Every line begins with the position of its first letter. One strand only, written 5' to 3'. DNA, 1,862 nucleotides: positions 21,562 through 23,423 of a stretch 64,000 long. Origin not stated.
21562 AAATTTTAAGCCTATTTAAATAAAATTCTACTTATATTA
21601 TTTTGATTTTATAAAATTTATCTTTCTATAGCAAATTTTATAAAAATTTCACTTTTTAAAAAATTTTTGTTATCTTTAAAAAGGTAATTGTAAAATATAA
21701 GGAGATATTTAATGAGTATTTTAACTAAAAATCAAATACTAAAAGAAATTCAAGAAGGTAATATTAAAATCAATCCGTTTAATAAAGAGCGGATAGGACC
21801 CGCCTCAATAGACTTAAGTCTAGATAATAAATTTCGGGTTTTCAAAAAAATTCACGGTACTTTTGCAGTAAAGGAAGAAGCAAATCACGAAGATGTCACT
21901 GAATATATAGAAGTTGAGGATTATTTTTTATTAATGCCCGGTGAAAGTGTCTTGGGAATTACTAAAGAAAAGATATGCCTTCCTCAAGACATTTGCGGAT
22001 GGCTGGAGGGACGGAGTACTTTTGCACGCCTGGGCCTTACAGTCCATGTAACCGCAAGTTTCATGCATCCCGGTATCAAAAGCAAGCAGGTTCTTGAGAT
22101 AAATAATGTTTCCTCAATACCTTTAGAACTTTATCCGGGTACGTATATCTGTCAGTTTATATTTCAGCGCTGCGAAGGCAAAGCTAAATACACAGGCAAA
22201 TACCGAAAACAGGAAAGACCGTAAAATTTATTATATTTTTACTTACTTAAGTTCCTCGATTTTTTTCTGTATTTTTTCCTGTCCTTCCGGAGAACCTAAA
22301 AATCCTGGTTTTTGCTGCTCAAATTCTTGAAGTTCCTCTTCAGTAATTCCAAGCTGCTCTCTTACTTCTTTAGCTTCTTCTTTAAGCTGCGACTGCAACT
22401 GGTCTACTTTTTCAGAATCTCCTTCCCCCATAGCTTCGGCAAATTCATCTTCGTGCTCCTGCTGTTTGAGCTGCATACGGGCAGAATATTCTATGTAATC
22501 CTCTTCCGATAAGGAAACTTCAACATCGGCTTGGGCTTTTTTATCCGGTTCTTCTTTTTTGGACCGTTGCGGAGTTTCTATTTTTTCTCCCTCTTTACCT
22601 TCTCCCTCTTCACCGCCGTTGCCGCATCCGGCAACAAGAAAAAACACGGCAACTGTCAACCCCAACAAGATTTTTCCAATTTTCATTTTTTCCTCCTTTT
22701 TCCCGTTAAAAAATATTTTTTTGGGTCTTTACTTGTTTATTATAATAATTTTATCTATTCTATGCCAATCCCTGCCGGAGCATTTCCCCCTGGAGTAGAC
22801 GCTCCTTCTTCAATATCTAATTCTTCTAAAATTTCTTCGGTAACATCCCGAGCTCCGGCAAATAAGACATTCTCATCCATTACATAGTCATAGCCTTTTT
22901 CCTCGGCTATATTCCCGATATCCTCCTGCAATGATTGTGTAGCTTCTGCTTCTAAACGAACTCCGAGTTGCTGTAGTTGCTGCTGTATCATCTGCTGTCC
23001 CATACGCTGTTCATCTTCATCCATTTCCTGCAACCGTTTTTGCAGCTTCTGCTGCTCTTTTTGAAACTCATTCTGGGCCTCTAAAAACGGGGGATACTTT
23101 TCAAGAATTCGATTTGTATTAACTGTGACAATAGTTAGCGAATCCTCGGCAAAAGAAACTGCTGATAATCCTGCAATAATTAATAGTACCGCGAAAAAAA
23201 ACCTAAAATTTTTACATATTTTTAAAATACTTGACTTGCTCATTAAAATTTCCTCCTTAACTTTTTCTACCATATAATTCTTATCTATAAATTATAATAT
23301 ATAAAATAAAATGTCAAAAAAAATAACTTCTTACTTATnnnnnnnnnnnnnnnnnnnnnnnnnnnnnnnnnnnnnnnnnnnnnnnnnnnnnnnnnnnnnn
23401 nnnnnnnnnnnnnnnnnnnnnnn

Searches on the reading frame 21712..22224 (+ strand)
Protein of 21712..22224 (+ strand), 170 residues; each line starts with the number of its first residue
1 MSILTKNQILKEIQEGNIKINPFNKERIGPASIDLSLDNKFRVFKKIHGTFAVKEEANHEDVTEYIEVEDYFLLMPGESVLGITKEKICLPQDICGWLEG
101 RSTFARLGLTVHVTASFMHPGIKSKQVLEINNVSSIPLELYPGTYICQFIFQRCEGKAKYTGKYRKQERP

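Call 59: search_protein_families(library=pfam, proteins=[window:21712-22224:+], max_evalue=0.00001)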
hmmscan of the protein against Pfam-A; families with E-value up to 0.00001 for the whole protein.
window:21712-22224:+ (170 aa): 1 family
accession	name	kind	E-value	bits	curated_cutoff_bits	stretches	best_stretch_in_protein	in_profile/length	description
PF22769.1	DCD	-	1.2e-45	155.7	27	1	3-153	1-152/153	dCTP deaminase-like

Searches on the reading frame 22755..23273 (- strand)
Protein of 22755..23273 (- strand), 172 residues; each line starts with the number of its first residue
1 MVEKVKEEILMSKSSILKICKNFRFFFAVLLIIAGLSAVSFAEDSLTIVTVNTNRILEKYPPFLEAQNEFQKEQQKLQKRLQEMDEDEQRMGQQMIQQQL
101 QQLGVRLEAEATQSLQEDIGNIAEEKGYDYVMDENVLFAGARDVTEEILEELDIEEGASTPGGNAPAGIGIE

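Call 59: search_protein_families(library=pfam, proteins=[window:22755-23273:-], max_evalue=0.00001)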
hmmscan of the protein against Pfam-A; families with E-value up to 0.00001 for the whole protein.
window:22755-23273:- (172 aa): 1 family
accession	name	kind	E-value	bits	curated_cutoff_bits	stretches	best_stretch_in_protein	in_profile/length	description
PF03938.19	OmpH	-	1.1e-15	58.6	32.4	2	80-152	66-141/141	Outer membrane protein (OmpH-like)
